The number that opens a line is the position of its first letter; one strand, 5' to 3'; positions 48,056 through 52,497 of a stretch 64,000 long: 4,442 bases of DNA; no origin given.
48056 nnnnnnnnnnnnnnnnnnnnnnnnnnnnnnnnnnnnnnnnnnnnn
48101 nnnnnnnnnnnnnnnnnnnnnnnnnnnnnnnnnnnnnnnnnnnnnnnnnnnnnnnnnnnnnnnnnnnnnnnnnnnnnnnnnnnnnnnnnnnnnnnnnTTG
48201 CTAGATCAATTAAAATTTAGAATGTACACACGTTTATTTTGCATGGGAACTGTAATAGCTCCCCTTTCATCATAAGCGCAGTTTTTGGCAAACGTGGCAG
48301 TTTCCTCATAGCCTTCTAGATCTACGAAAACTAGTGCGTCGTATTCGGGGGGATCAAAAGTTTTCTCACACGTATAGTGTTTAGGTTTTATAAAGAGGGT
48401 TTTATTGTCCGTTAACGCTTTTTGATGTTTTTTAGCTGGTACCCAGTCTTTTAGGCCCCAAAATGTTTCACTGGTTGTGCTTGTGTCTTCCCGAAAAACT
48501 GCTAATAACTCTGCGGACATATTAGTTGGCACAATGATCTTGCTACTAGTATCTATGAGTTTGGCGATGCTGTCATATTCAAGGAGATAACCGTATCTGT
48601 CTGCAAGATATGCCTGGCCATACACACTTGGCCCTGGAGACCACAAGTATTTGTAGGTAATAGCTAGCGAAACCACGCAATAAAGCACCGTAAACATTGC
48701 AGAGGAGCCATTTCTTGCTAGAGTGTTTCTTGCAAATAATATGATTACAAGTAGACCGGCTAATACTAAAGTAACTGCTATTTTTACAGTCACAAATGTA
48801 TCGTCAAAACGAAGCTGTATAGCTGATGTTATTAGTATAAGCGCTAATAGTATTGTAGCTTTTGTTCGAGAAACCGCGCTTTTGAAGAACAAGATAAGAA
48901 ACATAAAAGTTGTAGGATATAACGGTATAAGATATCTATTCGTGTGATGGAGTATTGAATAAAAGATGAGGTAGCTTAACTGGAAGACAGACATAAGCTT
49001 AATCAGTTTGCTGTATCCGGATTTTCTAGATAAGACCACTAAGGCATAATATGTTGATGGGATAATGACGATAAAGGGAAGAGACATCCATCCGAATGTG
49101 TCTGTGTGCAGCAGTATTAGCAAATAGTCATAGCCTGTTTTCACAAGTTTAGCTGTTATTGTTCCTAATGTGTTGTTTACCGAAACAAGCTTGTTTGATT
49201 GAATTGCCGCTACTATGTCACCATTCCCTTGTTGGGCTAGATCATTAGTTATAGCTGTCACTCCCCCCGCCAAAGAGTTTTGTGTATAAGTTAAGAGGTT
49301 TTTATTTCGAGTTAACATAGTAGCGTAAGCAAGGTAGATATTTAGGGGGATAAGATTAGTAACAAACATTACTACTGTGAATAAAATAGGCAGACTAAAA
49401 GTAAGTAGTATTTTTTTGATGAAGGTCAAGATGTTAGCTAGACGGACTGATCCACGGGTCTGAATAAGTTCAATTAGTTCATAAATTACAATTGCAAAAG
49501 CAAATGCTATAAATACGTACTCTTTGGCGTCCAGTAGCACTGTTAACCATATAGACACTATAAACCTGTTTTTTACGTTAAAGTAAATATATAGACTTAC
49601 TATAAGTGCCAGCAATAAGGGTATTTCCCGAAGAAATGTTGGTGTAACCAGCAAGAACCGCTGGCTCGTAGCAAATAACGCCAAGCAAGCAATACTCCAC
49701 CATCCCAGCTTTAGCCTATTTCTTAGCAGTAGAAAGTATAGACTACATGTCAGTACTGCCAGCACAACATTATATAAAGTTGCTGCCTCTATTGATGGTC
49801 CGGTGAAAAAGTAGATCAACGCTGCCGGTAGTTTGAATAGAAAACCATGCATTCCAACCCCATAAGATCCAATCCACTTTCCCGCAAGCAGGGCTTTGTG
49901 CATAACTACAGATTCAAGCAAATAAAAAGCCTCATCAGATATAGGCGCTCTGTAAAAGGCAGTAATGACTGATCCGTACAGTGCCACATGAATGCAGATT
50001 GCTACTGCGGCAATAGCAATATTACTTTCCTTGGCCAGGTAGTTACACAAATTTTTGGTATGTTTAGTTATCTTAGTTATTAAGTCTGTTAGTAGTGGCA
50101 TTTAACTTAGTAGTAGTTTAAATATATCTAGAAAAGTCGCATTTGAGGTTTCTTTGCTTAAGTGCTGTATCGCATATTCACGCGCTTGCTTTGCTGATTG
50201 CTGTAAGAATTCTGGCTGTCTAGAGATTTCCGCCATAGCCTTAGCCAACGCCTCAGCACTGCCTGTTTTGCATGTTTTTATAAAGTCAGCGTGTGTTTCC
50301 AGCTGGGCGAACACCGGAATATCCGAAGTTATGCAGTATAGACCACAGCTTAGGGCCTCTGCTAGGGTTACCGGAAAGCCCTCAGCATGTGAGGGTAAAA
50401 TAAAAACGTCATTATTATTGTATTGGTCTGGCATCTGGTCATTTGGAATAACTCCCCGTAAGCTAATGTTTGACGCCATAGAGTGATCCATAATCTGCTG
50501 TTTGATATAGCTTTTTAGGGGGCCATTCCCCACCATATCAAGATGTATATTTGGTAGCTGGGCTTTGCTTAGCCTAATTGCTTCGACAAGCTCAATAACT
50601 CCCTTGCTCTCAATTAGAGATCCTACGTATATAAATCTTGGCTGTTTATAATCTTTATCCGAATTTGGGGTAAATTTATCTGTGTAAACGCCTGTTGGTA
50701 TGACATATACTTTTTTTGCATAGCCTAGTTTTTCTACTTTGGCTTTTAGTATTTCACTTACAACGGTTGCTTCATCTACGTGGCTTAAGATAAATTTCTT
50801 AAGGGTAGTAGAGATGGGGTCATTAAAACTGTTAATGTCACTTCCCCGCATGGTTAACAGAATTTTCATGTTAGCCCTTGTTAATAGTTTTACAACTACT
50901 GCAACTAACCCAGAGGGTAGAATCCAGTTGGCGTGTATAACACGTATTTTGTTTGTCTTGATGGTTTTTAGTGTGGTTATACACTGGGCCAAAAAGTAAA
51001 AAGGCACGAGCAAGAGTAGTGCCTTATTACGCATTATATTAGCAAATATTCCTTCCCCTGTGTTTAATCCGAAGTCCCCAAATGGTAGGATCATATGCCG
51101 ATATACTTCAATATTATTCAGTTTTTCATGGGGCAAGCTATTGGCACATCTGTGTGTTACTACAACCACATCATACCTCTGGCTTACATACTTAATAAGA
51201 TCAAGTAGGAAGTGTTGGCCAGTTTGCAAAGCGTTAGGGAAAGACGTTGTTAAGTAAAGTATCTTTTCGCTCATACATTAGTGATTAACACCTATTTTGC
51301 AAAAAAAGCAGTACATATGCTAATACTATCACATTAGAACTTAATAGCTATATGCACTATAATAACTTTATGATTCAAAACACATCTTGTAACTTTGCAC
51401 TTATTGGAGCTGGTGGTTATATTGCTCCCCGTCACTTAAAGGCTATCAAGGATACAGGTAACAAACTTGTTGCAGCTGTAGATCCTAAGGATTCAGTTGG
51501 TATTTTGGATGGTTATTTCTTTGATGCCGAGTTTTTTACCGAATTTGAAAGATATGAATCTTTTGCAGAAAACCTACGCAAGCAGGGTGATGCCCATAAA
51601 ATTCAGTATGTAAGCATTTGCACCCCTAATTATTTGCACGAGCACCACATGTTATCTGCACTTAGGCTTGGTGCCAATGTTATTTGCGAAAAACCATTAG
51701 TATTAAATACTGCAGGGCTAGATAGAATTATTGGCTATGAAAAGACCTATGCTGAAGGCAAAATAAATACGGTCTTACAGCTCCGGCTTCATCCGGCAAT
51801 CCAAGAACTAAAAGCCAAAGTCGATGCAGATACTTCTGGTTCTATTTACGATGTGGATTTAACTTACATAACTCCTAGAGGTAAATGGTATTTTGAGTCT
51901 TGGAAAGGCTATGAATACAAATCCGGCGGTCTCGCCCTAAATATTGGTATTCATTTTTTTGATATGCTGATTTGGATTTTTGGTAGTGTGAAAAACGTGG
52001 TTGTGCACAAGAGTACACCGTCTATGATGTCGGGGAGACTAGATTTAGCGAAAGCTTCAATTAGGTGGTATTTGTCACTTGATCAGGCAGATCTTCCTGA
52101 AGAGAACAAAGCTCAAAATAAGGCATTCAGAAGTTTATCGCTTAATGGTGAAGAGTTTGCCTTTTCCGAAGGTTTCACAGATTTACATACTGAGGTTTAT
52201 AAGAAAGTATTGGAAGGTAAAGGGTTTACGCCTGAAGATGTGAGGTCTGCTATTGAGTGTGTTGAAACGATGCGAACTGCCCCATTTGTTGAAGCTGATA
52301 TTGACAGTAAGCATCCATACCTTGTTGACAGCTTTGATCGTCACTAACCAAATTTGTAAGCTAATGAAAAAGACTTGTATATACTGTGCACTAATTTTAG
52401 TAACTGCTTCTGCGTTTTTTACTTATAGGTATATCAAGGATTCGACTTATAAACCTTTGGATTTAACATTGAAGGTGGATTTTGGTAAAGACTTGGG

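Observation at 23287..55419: A glycan locus of about 32 kb occupying half the window, with a partial 2,3-diamino-uronic-acid pathway and heavy tailoring but no visible initiating transferase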

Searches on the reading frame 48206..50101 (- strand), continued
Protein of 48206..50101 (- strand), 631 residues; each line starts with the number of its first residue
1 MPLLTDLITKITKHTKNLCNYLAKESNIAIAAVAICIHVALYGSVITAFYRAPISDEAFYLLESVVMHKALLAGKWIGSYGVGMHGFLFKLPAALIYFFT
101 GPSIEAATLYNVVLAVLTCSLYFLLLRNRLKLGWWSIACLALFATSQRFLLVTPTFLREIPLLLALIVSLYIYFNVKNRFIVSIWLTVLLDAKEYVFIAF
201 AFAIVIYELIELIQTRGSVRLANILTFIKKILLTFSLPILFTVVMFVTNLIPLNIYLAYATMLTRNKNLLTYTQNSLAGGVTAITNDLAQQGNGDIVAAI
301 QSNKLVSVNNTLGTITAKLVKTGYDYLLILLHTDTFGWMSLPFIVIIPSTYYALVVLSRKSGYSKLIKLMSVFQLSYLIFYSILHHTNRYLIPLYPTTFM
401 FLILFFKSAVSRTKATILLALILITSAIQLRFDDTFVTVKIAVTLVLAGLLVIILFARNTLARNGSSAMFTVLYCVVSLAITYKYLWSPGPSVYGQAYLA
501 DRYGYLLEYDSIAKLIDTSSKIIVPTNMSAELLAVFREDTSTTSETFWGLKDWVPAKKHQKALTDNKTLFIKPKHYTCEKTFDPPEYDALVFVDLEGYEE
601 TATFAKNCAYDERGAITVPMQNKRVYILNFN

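Call 76: find_encoding_contigs(protein=P0008, flank=10000, max_places=1)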
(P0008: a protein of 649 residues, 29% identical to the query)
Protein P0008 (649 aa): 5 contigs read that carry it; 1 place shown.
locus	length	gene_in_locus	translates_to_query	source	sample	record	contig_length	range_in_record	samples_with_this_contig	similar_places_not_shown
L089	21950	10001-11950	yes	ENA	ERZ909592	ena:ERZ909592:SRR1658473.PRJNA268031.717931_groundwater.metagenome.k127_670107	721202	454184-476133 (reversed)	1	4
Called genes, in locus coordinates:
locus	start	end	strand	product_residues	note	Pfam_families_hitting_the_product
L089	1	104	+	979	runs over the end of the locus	PF08450:SGL (faint), PF01436:NHL (weak), PF17170:DUF5128 (weak), PF01436:NHL (weak)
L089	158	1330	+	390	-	PF05970:PIF1 (faint), PF13086:AAA_11 (faint), PF13604:AAA_30, PF24883:NPHP3_N (faint), PF13245:AAA_19, PF01443:Viral_helicase1 (faint), PF18335:SH3_13 (weak), PF13538:UvrD_C_2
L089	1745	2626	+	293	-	-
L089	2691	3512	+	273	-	PF13462:Thioredoxin_4, PF26097:Phage_Inh_N (faint), PF01323:DSBA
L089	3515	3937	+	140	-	PF07884:VKOR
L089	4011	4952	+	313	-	PF01408:GFO_IDH_MocA, PF22725:GFO_IDH_MocA_C3 (weak), PF02894:GFO_IDH_MocA_C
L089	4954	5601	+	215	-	PF25084:LbH_EIF2B, PF00132:Hexapep, PF25087:GMPPB_C (weak), PF14602:Hexapep_2 (weak), PF25087:GMPPB_C (weak), PF00132:Hexapep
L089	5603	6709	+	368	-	PF00155:Aminotran_1_2, PF01041:DegT_DnrJ_EryC1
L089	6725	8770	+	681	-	PF13231:PMT_2 (weak)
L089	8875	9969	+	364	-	PF00535:Glycos_transf_2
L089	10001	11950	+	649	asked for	-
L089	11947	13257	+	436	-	PF00534:Glycos_transf_1, PF13692:Glyco_trans_1_4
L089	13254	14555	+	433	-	PF01943:Polysacc_synt (weak), PF13440:Polysacc_synt_3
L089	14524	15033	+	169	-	PF00132:Hexapep, PF14602:Hexapep_2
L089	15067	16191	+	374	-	PF13439:Glyco_transf_4, PF13579:Glyco_trans_4_4 (weak), PF00534:Glycos_transf_1, PF13692:Glyco_trans_1_4, PF13524:Glyco_trans_1_2 (faint), PF26337:Gtf3_C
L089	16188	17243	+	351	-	PF02350:Epimerase_2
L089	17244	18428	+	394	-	PF13439:Glyco_transf_4, PF13579:Glyco_trans_4_4, PF13477:Glyco_trans_4_2, PF00534:Glycos_transf_1, PF13692:Glyco_trans_1_4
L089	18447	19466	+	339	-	PF01370:Epimerase, PF04321:RmlD_sub_bind, PF16363:GDP_Man_Dehyd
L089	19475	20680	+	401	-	PF20706:GT4-conflict (faint), PF00534:Glycos_transf_1, PF13692:Glyco_trans_1_4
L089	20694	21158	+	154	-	PF04306:DUF456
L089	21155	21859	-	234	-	-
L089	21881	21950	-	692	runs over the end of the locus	PF01551:Peptidase_M23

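Call 87: find_related_loci(query=A1, collection=metagenome_contigs, flank=10000)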
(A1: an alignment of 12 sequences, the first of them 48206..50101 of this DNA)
Query A1 (631 aa) in metagenome_contigs; peptide patterns used: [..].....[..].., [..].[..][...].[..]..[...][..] (x = any residue, [..] = any of these).
250 stretches matched a pattern; 87 encode a relative of the query (tblastn E <= 1e-3); the best 80 are kept; 78 distinct loci.
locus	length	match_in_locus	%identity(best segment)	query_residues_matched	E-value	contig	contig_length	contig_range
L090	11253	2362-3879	30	49-562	2e-62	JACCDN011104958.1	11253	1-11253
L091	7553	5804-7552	30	48-629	5e-61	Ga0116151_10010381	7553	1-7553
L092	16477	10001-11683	30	23-610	2e-58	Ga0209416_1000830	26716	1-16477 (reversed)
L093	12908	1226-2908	30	23-610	2e-58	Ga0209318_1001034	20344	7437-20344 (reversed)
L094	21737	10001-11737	27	50-629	2e-54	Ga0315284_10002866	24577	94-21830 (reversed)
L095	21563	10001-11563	28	45-590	1e-53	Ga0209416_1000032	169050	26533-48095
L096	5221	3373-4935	28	45-590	1e-53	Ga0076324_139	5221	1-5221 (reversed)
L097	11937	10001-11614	29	33-598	2e-53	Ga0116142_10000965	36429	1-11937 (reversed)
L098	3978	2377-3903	31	43-558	3e-53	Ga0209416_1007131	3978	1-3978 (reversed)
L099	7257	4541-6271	27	45-629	8e-53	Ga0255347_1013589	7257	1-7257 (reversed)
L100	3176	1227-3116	27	8-627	2e-52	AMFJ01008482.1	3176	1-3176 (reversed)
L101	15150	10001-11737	27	33-629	4e-51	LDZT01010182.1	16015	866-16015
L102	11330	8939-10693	27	32-629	3e-50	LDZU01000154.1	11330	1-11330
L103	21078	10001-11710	27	50-629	2e-49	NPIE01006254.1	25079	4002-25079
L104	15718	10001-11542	28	50-566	3e-49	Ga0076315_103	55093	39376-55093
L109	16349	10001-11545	29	46-557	3e-48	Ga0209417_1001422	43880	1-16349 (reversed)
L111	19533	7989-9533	29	46-557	3e-48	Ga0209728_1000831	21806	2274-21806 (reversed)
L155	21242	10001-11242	29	46-434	6e-38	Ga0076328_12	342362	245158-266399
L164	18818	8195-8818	31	45-257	4e-19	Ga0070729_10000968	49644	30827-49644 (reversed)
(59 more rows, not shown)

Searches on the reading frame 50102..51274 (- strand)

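Call 8: search_protein_families(library=pfam, proteins=[window:50102-51274:-], max_evalue=0.001)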
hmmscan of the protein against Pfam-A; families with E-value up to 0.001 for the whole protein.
window:50102-51274:- (390 aa): 7 families
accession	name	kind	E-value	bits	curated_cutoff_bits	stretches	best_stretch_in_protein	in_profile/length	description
PF00534.26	Glycos_transf_1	-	3.6e-31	108.5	26.4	1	203-366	7-171/172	Glycosyl transferases group 1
PF13692.12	Glyco_trans_1_4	-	9.9e-24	84.6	27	1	212-350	2-139/142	Glycosyl transferases group 1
PF13439.12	Glyco_transf_4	-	9.6e-12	45.7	28.5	1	22-199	7-169/170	Glycosyltransferase Family 4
PF13579.12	Glyco_trans_4_4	-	4.1e-06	27.7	29.7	1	30-195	15-158/158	Glycosyl transferase 4-like domain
PF13524.12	Glyco_trans_1_2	-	3.8e-05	24.1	25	1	238-371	10-132/144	Glycosyl transferase-like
PF20706.3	GT4-conflict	-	7.5e-05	22.3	26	1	186-318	171-312/385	Family 4 Glycosyltransferase in conflict systems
PF13477.12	Glyco_trans_4_2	-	0.00018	22.2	23.4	0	91-163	57-129/139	Glycosyl transferase 4-like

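Call 13: search_protein_families(library=ncbifam, proteins=[window:50102-51274:-], max_evalue=0.001)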
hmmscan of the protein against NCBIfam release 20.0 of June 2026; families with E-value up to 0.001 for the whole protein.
window:50102-51274:- (390 aa): 31 families (the best 25 are shown)
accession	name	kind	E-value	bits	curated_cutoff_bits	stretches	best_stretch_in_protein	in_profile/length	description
NF047684.1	TeichurnBiosyTuaC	equivalog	2.4e-30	105.7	550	1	101-382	98-382/391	teichuronic acid biosynthesis protein TuaC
TIGR03999.1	thiol_BshA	equivalog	1.1e-28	100.2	273.7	1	78-387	53-372/375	N-acetyl-alpha-D-glucosaminyl L-malate synthase BshA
NF041876.1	EPS_EpsE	equivalog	5e-24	85.3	400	1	160-378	156-386/389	exopolysaccharide biosynthesis GT4 family glycosyltransferase EpsE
TIGR03088.1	stp2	hypoth_equivalog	2.6e-22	79.4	409.05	1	164-388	139-373/374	TIGR03088 family PEP-CTERM/XrtA system glycosyltransferase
TIGR04047.1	MSMEG_0565_glyc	hypoth_equivalog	1.3e-20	73.8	259.85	1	98-372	75-359/373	MSMEG_0565 family glycosyltransferase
TIGR04063.1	stp3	hypoth_equivalog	7.7e-19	67.8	442.05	1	154-389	146-396/397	TIGR04063 family PEP-CTERM/XrtA system glycosyltransferase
NF007396.0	PRK09922.1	equivalog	2.4e-16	59.5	385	1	163-319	133-291/361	lipopolysaccharide 1,6-galactosyltransferase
NF038229.1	Glyco4_Geo_Pelo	equivalog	4.4e-16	58.8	400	1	105-389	51-337/338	GPMC system family 4 glycosyltransferase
TIGR04005.1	wcaL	equivalog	9.7e-16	57.6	537.6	1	112-376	121-394/406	colanic acid biosynthesis glycosyltransferase WcaL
NF053513.1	Gtran_IagA_BgsA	equivalog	4.3e-15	55.6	460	1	148-376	83-324/333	LTA glycolipid anchor biosynthesis glycosyltransferase, IagA/BgsA family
NF038295.1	EPS_HpsP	equivalog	2.4e-14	53.2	550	1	181-386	170-385/388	hormogonium polysaccharide biosynthesis glycosyltransferase HpsP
NF046085.1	XrtY_assoc_Gly1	equivalog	3.9e-14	52.3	400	1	97-386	87-382/387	XrtY-associated glycosyltransferase XYAG1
TIGR02918.1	TIGR02918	equivalog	4.1e-14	52.2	574.6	1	174-322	283-427/500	accessory Sec system glycosyltransferase GtfA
NF038298.1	EPS_HpsO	equivalog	2e-13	49.9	575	1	94-387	77-386/388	hormogonium polysaccharide biosynthesis glycosyltransferase HpsO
NF047881.1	glyco_SdgB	exception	3.4e-13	49.1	800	1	186-376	296-484/496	serine-aspartate repeat adhesin O-glycosyltransferase SdgB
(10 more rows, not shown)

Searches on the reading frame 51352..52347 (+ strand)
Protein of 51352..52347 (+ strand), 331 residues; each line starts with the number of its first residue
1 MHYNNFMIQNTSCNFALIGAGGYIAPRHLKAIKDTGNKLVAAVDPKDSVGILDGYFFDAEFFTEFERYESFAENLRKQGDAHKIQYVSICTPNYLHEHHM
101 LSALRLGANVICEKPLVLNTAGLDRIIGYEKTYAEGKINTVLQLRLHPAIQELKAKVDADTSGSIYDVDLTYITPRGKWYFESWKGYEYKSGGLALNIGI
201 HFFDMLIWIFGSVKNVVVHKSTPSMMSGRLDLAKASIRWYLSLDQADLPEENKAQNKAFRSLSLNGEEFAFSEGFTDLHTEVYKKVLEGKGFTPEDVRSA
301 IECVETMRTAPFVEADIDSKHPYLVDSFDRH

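Call 8: search_protein_families(library=pfam, proteins=[window:51352-52347:+], max_evalue=0.001)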
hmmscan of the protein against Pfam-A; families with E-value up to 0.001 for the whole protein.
window:51352-52347:+ (331 aa): 3 families
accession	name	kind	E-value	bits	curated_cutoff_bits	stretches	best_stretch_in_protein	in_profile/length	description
PF01408.29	GFO_IDH_MocA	-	4.5e-18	66.5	24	1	14-130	2-109/120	Oxidoreductase family, NAD-binding Rossmann fold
PF02894.22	GFO_IDH_MocA_C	-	1.1e-14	55.3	22.9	1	163-222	10-70/218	Oxidoreductase family, C-terminal alpha/beta domain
PF22725.1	GFO_IDH_MocA_C3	-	1.3e-09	38.5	27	1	150-222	1-74/124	GFO/IDH/MocA C-terminal domain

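Call 13: search_protein_families(library=ncbifam, proteins=[window:51352-52347:+], max_evalue=0.001)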
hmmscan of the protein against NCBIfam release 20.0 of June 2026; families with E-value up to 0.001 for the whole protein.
window:51352-52347:+ (331 aa): 5 families
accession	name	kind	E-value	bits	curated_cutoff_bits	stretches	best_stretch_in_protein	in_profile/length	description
TIGR04380.1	myo_inos_iolG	equivalog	1.6e-14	53.5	355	1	13-218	2-194/330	inositol 2-dehydrogenase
NF052479.1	LevoglcsnDh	equivalog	6.3e-12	44.9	650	1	67-222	57-214/386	levoglucosan dehydrogenase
NF040723.1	UDP-GlcNAcDh_Arch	equivalog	2.7e-09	37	450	1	82-273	59-237/302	UDP-N-acetylglucosamine 3-dehydrogenase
NF041392.1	XylDh_Gfo6_Halo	equivalog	1.9e-06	26.9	350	1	12-160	16-158/350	D-xylose 1-dehydrogenase Gfo6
NF052679.1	InsChiInosDhIolG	equivalog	1.4e-05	24.3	540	1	14-164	4-147/343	bifunctional inositol 2-dehydrogenase/D-chiro-inositol 1-dehydrogenase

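Call 17: search_solved_structures(query=window:51352-52347:+, max_evalue=0.001)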
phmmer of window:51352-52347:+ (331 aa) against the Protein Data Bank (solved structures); distinct sequences matched with E-value up to 0.001: 34.
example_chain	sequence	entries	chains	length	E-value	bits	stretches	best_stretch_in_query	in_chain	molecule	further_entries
3oa2_A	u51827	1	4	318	6.3e-98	331.3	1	14-324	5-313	WbpB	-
3o9z_A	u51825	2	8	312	3.8e-93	315.6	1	14-324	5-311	Lipopolysaccharide biosynthesis protein wbpB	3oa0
3q2k_A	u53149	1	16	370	4.1e-13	52.5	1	2-240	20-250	oxidoreductase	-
3q2i_A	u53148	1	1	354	2.8e-11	46.5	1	13-240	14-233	dehydrogenase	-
7xr9_A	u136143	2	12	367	5e-11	45.7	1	14-212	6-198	DgpA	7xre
9m3d_B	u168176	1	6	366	1.3e-08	37.8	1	13-222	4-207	DgpA1 from W974-1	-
3e18_A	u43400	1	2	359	7.6e-08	35.2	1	82-218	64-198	oxidoreductase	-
6z3c_AAA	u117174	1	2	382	2.4e-07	33.6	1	13-213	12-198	Gfo/Idh/MocA family oxidoreductase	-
6z3b_A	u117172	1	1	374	2.6e-07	33.5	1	13-213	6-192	Gfo/Idh/MocA family oxidoreductase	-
6z3b_B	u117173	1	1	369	2.7e-07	33.4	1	14-212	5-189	Gfo/Idh/MocA family oxidoreductase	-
3ezy_A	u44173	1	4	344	3.4e-07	33.1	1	84-213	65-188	Dehydrogenase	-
3fhl_A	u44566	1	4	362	1.1e-06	31.4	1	70-215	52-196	Putative oxidoreductase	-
4h3v_A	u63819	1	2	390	1.6e-06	30.9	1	82-212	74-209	Oxidoreductase domain protein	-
9m37_A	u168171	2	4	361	2.4e-06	30.3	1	84-215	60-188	P581a DgpA2 and isoorientin complex structure | Gfo/Idh/MocA family protein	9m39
3cea_A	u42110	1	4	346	2.5e-06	30.2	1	69-212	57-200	Myo-inositol 2-dehydrogenase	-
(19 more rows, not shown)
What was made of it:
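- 51352..52347 (+): G24, WbpB/WlbA-type UDP-sugar 3-dehydrogenase. PDB 3oa2 (WbpB) 6e-98 and 3o9z 4e-93; the next unrelated oxidoreductase scores 4e-13 (call 17).
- WbpB homology 6e-98 (call 17).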
